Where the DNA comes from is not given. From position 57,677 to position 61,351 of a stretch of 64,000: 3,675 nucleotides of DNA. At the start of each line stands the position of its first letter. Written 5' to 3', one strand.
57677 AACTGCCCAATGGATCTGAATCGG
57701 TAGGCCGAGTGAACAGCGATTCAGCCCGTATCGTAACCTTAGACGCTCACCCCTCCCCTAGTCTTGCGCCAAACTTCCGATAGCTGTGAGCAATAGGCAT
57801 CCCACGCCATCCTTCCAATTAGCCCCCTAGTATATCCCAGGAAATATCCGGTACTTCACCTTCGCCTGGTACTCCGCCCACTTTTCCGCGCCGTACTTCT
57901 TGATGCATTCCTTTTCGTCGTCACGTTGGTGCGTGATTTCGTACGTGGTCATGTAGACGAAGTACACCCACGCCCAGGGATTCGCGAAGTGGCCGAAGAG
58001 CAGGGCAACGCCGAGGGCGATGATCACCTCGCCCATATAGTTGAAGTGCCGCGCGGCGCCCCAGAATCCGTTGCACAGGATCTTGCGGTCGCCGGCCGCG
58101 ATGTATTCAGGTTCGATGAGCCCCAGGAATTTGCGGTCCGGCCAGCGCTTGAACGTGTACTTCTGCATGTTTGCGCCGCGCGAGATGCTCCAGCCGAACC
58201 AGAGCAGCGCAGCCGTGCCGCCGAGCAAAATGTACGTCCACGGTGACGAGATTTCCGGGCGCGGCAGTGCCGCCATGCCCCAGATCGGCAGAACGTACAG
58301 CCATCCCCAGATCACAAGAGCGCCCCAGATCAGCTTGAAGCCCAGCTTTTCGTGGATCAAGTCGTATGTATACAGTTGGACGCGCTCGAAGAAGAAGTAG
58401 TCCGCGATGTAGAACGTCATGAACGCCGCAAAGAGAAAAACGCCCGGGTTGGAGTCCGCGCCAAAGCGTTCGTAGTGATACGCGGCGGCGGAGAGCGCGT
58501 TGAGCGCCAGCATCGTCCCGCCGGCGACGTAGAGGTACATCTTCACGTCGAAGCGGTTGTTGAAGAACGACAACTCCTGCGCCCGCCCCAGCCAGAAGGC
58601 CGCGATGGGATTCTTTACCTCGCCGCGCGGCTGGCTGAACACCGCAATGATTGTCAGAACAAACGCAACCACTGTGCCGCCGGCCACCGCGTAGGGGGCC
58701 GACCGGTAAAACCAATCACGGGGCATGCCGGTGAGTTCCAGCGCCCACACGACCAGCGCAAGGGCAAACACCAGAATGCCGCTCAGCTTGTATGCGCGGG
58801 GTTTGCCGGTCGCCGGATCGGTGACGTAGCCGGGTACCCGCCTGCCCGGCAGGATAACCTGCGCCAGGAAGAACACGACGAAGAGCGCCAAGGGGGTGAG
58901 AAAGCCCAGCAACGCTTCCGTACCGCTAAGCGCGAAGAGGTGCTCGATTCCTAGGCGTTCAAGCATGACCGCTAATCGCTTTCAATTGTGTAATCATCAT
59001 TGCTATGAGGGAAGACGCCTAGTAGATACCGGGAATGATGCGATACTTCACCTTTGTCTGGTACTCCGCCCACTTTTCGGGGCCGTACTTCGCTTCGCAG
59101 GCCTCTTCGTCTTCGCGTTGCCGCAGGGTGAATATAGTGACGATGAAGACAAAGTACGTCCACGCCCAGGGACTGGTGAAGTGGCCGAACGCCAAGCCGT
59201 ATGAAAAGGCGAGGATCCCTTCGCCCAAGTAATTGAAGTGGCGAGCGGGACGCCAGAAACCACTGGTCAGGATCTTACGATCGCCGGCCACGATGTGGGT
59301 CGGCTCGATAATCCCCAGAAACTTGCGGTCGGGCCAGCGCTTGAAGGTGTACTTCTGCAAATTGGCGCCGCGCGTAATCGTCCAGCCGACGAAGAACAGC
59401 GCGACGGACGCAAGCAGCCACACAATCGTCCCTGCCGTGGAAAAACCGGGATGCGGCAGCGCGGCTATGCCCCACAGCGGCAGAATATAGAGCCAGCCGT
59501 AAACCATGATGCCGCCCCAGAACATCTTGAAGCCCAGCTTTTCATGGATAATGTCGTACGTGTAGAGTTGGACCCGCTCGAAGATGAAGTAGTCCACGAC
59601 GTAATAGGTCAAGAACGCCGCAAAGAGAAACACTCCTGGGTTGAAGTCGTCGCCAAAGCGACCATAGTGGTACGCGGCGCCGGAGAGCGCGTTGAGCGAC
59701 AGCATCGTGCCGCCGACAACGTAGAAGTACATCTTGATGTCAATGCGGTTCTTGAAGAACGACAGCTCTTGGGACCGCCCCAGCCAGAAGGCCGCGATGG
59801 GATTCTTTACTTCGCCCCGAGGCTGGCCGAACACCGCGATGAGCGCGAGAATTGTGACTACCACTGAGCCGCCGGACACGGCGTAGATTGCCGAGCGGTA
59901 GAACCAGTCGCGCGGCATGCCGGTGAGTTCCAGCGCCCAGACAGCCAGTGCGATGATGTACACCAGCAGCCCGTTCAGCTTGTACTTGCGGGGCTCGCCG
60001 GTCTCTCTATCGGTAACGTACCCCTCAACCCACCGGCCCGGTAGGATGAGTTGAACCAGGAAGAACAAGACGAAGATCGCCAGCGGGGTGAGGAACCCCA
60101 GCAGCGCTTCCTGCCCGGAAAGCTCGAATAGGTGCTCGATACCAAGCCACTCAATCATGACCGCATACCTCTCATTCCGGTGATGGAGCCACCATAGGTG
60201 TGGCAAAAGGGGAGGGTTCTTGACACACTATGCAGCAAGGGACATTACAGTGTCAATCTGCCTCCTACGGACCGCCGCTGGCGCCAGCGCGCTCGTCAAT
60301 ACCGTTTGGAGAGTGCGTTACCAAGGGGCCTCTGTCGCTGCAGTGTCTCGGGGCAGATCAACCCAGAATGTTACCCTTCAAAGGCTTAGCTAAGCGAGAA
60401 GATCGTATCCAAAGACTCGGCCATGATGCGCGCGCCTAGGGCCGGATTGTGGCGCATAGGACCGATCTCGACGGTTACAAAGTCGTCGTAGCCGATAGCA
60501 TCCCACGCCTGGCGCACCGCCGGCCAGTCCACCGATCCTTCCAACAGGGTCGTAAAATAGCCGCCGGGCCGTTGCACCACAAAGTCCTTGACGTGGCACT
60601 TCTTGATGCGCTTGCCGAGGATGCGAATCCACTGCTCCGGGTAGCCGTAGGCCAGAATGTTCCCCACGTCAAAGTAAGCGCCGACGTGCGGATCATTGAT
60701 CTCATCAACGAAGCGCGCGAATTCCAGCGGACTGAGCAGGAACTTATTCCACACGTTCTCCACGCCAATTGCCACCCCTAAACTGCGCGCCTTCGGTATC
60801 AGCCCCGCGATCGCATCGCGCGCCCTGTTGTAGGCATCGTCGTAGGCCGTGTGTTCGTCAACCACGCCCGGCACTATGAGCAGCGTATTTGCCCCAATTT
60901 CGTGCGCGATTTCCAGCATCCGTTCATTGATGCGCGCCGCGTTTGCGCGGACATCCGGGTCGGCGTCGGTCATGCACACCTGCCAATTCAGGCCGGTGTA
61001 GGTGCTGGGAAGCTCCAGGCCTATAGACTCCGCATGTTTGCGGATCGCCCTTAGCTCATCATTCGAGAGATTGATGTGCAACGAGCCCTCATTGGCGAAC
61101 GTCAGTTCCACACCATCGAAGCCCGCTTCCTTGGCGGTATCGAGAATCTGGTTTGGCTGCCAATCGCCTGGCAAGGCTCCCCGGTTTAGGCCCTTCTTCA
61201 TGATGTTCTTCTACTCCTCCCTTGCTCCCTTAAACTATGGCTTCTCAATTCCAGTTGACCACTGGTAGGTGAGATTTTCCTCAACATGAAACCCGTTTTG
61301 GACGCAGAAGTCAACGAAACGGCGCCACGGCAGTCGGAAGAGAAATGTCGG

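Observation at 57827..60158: Tandem pair of eukaryote-type sterol reductases (ERG4/ERG24, DHCR7-like) in a bacterium with no sterol genes nearby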

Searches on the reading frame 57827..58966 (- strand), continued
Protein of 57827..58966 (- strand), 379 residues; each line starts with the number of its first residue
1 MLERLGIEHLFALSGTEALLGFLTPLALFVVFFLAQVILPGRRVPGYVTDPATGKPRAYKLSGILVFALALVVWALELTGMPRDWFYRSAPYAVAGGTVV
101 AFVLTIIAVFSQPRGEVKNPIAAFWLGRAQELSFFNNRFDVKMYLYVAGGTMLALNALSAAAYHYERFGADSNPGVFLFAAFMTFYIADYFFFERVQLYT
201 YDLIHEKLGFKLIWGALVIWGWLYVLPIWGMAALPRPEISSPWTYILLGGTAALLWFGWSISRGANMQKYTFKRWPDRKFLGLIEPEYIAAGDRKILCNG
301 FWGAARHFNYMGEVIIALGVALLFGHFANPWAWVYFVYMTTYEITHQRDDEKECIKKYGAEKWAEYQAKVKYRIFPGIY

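Call 107: find_encoding_contigs(protein=P0007, flank=3000, max_places=4)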
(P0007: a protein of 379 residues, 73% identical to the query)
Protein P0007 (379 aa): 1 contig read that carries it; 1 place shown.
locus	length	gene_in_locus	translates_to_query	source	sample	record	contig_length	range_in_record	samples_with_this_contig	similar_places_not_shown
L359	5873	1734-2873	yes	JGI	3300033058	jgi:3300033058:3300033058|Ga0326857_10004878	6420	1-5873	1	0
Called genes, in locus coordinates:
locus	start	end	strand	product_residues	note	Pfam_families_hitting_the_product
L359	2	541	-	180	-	?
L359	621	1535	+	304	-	PF03576:Peptidase_S58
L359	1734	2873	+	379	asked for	PF01222:ERG4_ERG24, PF06966:DUF1295 (weak)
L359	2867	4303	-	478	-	PF00884:Sulfatase, PF01663:Phosphodiest (faint), PF16347:SGSH_C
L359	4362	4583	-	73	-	-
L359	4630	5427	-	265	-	PF02608:Bmp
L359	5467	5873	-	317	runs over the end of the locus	?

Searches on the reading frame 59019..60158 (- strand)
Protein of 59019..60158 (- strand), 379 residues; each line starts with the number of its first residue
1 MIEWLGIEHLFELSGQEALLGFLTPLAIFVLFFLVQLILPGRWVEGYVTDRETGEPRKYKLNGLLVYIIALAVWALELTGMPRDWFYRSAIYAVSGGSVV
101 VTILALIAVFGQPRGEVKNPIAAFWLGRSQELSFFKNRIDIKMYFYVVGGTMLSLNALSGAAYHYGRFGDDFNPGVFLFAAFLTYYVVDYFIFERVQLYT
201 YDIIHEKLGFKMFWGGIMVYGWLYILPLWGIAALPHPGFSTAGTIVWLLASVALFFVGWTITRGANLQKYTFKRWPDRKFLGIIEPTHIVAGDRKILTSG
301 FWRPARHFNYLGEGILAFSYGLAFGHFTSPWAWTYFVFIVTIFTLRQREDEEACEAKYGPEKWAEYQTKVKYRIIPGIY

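Call 3: search_protein_families(library=pfam, proteins=[window:59019-60158:-], max_evalue=0.01)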
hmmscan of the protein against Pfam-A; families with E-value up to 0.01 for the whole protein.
window:59019-60158:- (379 aa): 2 families
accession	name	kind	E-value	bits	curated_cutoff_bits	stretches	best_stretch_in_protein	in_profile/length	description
PF01222.22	ERG4_ERG24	-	2.6e-37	129.1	27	1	27-379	76-432/432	Ergosterol biosynthesis ERG4/ERG24 family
PF06966.17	DUF1295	-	5.1e-06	26.6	20.4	1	209-370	86-235/235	Protein of unknown function (DUF1295)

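Call 4: search_protein_families(library=ncbifam, proteins=[window:59019-60158:-], max_evalue=0.01)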
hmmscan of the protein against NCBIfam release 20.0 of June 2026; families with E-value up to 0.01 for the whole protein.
window:59019-60158:- (379 aa): 0 families

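Call 45: list_cluster_members(proteins=[P0001, P0002, P0003, P0004, P0005, window:59019-60158:-, window:57827-58966:-, window:53347-54297:+])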
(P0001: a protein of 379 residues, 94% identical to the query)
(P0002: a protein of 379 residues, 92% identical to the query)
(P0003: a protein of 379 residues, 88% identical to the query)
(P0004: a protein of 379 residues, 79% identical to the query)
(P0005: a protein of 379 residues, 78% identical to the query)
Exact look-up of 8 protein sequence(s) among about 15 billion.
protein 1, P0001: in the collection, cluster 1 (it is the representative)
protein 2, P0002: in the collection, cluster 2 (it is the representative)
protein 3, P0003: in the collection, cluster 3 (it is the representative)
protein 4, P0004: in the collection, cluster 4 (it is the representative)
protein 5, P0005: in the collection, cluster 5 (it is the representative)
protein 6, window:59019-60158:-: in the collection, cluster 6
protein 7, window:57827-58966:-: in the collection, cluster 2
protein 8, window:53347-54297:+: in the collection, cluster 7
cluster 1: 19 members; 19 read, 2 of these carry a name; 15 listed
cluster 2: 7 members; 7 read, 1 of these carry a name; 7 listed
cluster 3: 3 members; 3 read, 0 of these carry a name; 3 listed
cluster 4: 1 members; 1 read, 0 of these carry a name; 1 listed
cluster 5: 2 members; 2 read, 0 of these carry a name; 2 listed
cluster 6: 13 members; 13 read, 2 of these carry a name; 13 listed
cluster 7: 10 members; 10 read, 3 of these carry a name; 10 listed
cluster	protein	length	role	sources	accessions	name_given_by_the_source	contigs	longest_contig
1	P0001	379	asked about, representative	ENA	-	-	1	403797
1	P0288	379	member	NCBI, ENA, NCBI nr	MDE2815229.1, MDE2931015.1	MAG: DUF1295 domain-containing protein [Chloroflexota bacterium] | DUF1295 domain-containing protein [Chloroflexota bacterium]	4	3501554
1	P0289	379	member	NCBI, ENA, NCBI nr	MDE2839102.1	MAG: DUF1295 domain-containing protein [Chloroflexota bacterium] | DUF1295 domain-containing protein [Chloroflexota bacterium]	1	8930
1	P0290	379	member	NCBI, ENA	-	-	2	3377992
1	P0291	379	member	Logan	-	-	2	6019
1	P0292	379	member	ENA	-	-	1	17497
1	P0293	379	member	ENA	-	-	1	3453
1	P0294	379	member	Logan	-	-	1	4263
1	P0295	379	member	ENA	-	-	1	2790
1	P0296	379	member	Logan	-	-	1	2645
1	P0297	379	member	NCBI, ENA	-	-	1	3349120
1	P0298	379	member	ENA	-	-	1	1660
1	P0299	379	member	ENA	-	-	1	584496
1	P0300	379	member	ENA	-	-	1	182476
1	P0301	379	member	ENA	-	-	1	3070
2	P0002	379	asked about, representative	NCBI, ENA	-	-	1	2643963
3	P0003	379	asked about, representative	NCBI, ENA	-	-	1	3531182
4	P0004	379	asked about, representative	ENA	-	-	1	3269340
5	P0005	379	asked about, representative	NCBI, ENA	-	-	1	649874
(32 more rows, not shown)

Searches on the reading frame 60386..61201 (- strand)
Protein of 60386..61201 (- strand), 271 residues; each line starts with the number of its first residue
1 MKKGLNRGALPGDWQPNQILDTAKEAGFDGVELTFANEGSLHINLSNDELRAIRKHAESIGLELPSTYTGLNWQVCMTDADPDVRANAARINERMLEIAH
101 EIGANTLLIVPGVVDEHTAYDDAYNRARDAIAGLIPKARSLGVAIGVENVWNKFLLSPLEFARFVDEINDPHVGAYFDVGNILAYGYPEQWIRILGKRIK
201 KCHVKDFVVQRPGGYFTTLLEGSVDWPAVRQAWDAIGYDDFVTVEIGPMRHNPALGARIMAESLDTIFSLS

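Call 9: search_protein_families(library=pfam, proteins=[window:60386-61201:-], max_evalue=0.001)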
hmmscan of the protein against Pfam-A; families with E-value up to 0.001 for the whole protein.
window:60386-61201:- (271 aa): 1 family
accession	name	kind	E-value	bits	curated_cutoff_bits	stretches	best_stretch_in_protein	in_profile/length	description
PF01261.30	AP_endonuc_2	-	4.5e-43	148.2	31.1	1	21-259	2-241/249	Xylose isomerase-like TIM barrel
